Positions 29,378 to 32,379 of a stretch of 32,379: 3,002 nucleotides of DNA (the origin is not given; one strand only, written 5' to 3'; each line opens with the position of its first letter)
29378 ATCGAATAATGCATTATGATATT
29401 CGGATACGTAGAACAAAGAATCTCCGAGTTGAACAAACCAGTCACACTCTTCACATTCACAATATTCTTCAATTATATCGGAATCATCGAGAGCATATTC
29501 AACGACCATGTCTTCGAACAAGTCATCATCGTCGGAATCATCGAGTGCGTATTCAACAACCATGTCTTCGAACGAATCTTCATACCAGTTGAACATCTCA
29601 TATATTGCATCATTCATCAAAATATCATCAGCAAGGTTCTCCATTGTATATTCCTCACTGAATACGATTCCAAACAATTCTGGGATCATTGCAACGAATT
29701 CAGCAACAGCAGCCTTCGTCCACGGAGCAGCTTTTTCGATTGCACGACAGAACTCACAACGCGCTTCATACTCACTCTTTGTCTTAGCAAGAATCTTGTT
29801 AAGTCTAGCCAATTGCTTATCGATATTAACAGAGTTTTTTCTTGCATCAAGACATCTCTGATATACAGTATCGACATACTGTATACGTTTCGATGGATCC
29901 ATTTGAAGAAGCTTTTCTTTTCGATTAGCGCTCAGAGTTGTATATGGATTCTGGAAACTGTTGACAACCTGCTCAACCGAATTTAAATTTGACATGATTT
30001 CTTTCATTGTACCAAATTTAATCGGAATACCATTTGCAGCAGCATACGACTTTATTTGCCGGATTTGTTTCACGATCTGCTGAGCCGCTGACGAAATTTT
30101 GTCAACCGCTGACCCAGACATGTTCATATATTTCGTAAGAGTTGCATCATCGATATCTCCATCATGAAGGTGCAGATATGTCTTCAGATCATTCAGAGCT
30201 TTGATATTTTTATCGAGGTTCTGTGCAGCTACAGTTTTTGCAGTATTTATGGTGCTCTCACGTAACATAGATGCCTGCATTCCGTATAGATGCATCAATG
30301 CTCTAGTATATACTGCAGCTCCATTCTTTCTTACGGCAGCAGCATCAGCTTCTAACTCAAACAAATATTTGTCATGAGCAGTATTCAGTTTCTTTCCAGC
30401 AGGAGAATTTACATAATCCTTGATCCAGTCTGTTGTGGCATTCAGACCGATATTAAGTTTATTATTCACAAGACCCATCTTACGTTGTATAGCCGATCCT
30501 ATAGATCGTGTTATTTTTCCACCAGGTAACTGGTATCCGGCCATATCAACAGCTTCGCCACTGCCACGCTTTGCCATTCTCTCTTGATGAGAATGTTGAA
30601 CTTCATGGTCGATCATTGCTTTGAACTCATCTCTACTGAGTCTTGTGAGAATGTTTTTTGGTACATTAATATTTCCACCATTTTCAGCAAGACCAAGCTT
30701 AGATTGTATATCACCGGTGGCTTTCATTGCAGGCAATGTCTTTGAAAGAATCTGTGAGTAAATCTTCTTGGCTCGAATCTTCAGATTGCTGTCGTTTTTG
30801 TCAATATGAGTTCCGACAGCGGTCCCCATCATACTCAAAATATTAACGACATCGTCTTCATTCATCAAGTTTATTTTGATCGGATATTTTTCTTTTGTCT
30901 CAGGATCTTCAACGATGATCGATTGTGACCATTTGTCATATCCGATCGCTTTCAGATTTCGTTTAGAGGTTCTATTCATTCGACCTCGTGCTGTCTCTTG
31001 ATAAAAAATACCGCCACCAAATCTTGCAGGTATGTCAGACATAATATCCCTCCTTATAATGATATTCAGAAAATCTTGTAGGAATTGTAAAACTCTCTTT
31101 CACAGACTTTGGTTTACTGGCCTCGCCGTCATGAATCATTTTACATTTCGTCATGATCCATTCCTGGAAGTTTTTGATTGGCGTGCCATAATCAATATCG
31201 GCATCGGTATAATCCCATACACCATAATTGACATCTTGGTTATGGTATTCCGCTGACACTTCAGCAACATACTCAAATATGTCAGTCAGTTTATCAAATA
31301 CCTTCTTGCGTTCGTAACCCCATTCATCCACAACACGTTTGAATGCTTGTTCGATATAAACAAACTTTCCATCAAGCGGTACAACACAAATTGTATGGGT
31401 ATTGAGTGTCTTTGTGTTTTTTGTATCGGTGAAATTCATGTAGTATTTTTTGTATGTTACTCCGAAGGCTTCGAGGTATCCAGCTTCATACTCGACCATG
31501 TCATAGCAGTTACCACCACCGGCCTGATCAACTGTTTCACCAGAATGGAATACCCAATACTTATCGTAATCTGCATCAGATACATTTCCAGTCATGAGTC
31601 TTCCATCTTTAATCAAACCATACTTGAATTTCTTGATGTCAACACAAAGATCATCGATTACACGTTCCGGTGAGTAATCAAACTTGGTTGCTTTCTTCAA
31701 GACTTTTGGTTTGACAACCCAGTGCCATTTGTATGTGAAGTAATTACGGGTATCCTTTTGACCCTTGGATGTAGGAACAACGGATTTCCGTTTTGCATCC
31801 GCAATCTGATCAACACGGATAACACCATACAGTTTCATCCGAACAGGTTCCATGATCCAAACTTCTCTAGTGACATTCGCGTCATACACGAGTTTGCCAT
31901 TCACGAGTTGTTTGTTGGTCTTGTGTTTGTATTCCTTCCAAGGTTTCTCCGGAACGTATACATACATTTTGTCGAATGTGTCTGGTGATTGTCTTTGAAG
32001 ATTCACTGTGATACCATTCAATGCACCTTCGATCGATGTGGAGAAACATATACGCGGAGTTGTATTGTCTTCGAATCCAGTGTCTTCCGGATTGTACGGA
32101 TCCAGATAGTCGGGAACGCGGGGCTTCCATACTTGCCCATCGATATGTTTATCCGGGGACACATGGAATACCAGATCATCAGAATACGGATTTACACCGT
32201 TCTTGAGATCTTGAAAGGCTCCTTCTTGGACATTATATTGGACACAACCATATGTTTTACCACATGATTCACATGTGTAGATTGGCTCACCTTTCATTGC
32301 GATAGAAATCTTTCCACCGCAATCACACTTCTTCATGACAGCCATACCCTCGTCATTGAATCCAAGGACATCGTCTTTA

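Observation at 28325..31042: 905-aa protein with two zincin-like metallopeptidase modules; candidate injected 'polyvalent' effector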

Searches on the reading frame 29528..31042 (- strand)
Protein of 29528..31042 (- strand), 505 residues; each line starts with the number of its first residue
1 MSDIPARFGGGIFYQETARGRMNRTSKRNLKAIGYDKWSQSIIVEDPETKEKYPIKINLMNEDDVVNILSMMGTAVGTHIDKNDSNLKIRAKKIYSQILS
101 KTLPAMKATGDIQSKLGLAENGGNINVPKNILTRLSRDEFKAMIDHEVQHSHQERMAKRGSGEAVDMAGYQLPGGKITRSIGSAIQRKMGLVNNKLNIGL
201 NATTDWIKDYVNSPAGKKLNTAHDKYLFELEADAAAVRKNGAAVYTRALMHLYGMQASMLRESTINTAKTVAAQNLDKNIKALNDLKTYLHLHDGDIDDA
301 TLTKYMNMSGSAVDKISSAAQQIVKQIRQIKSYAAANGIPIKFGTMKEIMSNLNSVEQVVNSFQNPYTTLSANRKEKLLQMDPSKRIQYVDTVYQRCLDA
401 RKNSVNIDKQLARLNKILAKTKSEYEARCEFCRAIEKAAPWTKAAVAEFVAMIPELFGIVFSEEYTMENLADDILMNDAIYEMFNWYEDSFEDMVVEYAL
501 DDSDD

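Call 44: find_homologous_proteins(query=A2, max_evalue=0.01)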
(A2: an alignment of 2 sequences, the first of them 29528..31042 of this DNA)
Query A2 (2 sequences): 8000 candidates shared short words with the query, none scored E <= 0.01.

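Call 51: search_solved_structures(query=A2, max_evalue=10, show_alignments=3)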
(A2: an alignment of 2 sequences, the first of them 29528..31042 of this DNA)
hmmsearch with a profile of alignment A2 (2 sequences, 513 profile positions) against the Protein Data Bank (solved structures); distinct sequences matched with E-value up to 10: 0.

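Call 68: predict_structure(alignment_id=A2)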
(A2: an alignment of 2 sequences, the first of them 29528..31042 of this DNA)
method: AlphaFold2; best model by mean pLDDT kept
length: 505 residues; sequences in the alignment: 2
mean_pLDDT: 45.6   pTM: 0.30
mean pLDDT of the five models: 45.6, 44.9, 40.1, 40.0, 33.7
residues with pLDDT >= 90: 0; 70-90: 52; 50-70: 97; < 50: 356
segments of 3 or more residues with pLDDT < 50: 1-22, 62-85, 87-124, 151-271, 311-324, 329-357, 362-367, 418-505
pLDDT, mean of each block of 10 residues (from residue 1): 32 37 61 69 63 59 44 35 46 40 30 26 47 52 53 43 26 36 37 29 33 36 31 31 31 36 43 61 80 83 71 44 49 43 41 49 50 69 78 70 55 50 41 38 39 38 38 35 29 28 32
secondary structure, 60 per line:
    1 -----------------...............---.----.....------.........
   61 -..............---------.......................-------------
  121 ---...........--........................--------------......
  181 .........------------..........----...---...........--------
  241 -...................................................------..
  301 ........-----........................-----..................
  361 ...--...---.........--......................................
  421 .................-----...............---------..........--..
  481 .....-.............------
elements in order: H18-32 E41-45 E52-60 H62-75 H85-107 E124-128 H129-134 H137-160 H175-189 H202-211 H222-232 H242-292 H299-308 H314-337 H343-363 H372-380 H383-437 H443-457 H467-476 H479-485 H487-499
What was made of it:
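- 29633..30262 (-): Helical region, aa 261-470. It includes the protein's only strongly hydrophobic segment, aa 444-462 (nt 29657-29713). The AF2 secondary structure is all-helical but low-confidence (call 68).
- On Zincin / gluzincin metallopeptidase superfamily: The module-1 model is unreliable (call 68).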

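Call 70: fold_search(model_id=the predicted structure, library=pdb)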
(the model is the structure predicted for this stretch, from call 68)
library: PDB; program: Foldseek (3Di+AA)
matches with E <= 10: 579; with E <= 0.001: 0
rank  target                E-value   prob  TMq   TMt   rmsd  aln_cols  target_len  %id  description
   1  7xge_E                3.1e-01  0.77  0.14  0.32   9.1       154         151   13  Crystal structure of MCL-1 in complex with computationally designed inhibitor protein (released 2022-07-20)
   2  8gl3                  4.3e-01  0.72  0.19  0.39   8.8       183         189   12  De novo design of monomeric helical bundles for pH-controlled membrane lysis (released 2023-09-06)
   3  9min_I                6.3e-01  0.85  0.15  0.50   8.5       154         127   15  Structure of a designed minibinder to NYESO1-A*02:01 (released 2025-08-06)
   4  9min_D                6.3e-01  0.80  0.14  0.44   8.8       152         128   13  Structure of a designed minibinder to NYESO1-A*02:01 (released 2025-08-06)
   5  9tav_A                6.6e-01  0.85  0.13  0.46   8.5       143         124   12  De novo photoenzyme photoABLE2 in complex with substrate (released 2026-03-25)
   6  6pw8_A                7.9e-01  0.75  0.16  0.46   7.3       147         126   11  Hydrocarbon-Stapled Paxillin Peptide Bound to the Focal Adhesion Targeting (FAT) Domain of the Focal Adhesion Kinase ( (released 2020-07-22)
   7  9ivk_A                8.3e-01  0.30  0.18  0.25  18.4       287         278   12  cryo-EM structure of a tmFAP (released 2024-11-20)
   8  4xek_A                8.7e-01  0.41  0.11  0.34  11.6       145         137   12  Pyk2-FAT domain in complex with leupaxin LD4 motif (released 2015-12-30)
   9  8c5r_C                9.1e-01  0.38  0.12  0.07  29.9       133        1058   16  Omicron B.1.1.529 2 RBD up conformation (released 2024-01-24)
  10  7z3z_A                9.5e-01  0.35  0.12  0.06  30.5       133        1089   17  Locked Wuhan SARS-CoV2 Prefusion Spike ectodomain with lipid bound (released 2022-05-04)
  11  9tas                  1.0e+00  0.87  0.17  0.57   7.2       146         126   11  De novo photoenzyme photoABLE1 in complex with substrate (released 2026-03-25)
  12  8cin_A                1.0e+00  0.35  0.12  0.07  30.3       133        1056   18  BA.4/5-5 FAB IN COMPLEX WITH SARS-COV-2 BA.4 SPIKE GLYCOPROTEIN (released 2024-02-21)
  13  7lyl_A                1.0e+00  0.33  0.12  0.07  29.3       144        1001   16  South African (B.1.351) SARS-CoV-2 spike protein variant (S-GSAS-B.1.351) in the RBD-down conformation (released 2021-03-31)
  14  3fyq                  1.0e+00  0.28  0.13  0.29  19.8       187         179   13  Structure of Drosophila melanogaster talin IBS2 domain (residues 1981-2168) (released 2009-02-03)
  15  4tql_A                1.0e+00  0.14  0.13  0.22  38.2       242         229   14  Computationally designed three helix bundle (released 2014-10-15)
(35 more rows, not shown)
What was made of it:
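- The module-1 model is unreliable (pLDDT 45.6), so its Foldseek result is meaningless (calls 68, 70).
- Tried and rejected: Its Foldseek hits are generic helical bundles and were disregarded (calls 68, 70).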

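Call 107: find_related_loci(query=A2, collection=viral_contigs, flank=5000)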
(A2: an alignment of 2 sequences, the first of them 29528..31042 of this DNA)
Query A2 (505 aa) in viral_contigs; peptide patterns used: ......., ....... (x = any residue, [..] = any of these).
76 stretches matched a pattern, but none encodes a relative of the query by tblastn (E <= 1e-3).

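Call 108: find_related_loci(query=A2, collection=metagenome_contigs, flank=5000)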
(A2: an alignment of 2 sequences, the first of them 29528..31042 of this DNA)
Query A2 (505 aa) in metagenome_contigs; peptide patterns used: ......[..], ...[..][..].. (x = any residue, [..] = any of these).
515 stretches matched a pattern, but none encodes a relative of the query by tblastn (E <= 1e-3).
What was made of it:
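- Tried and rejected: Scans of IMG/VR and JGI metagenomes for more N-terminal-half relatives found none (calls 107, 108).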

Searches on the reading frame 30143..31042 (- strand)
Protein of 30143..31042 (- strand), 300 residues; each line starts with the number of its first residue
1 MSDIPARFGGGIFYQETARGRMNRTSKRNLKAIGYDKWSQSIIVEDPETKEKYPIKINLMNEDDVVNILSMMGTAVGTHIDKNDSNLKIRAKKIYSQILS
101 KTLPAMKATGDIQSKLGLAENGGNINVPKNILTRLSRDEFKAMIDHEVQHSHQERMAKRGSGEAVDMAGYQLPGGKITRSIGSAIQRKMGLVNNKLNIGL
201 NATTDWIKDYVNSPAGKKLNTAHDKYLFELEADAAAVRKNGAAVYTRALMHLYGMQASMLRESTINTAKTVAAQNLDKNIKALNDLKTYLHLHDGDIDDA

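Call 75: search_protein_families(library=pfam, proteins=[window:30143-31042:-], max_evalue=10)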
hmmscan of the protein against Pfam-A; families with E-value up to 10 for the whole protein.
window:30143-31042:- (300 aa): 4 families
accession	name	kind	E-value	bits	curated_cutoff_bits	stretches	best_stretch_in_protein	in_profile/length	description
PF01435.24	Peptidase_M48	-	0.0016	18.7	20.3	1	117-253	42-165/186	Peptidase family M48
PF06911.18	Senescence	-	0.019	15.3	24.6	1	152-273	49-165/184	Senescence domain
PF03152.21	UFD1_N1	-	0.17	11.9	29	1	118-160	18-60/97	Ubiquitin fusion degradation protein UFD1, N-terminal subdomain 1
PF19771.4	DUF6257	-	0.24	11.7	26.2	1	154-187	23-54/61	Family of unknown function (DUF6257)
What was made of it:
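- Closest known: Peptidase family M48. Same: Module 1 gets its best Pfam score on M48, over both motif regions (call 75).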

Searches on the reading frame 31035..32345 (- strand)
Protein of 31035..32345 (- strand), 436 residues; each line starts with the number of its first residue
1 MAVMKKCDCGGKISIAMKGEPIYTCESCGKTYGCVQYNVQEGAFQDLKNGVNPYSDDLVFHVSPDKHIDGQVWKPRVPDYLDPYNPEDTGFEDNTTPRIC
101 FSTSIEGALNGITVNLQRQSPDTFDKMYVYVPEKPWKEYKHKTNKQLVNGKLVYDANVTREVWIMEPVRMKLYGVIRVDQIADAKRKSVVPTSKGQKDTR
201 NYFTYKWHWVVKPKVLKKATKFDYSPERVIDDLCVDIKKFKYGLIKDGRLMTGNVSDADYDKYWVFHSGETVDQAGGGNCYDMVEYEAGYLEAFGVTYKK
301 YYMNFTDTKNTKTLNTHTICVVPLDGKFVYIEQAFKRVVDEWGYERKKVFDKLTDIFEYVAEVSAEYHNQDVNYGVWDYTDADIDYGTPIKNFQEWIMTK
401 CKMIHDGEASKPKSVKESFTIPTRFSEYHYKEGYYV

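Call 6: search_protein_families(library=pfam, proteins=[window:31035-32345:-], max_evalue=1)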
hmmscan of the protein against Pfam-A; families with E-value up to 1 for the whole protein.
window:31035-32345:- (436 aa): 1 family
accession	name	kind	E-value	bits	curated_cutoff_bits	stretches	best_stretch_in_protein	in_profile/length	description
PF23278.1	Piwi_N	-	0.18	12.5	27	0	234-259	13-38/75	Piwi, N-terminal domain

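Call 7: search_protein_families(library=phrogs, proteins=[window:31035-32345:-], max_evalue=0.01)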
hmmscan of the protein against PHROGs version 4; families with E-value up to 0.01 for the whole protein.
window:31035-32345:- (436 aa): 4 families
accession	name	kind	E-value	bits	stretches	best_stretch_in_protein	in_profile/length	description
phrog_10766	-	unknown function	1.4e-11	45.3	1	59-184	27-153/186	-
phrog_5043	-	unknown function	6.7e-08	33.5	1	56-165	29-118/207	-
phrog_19102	-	unknown function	0.0069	17.4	0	4-32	8-37/38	-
phrog_14818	-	unknown function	0.0075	17.6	0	323-354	14-46/76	-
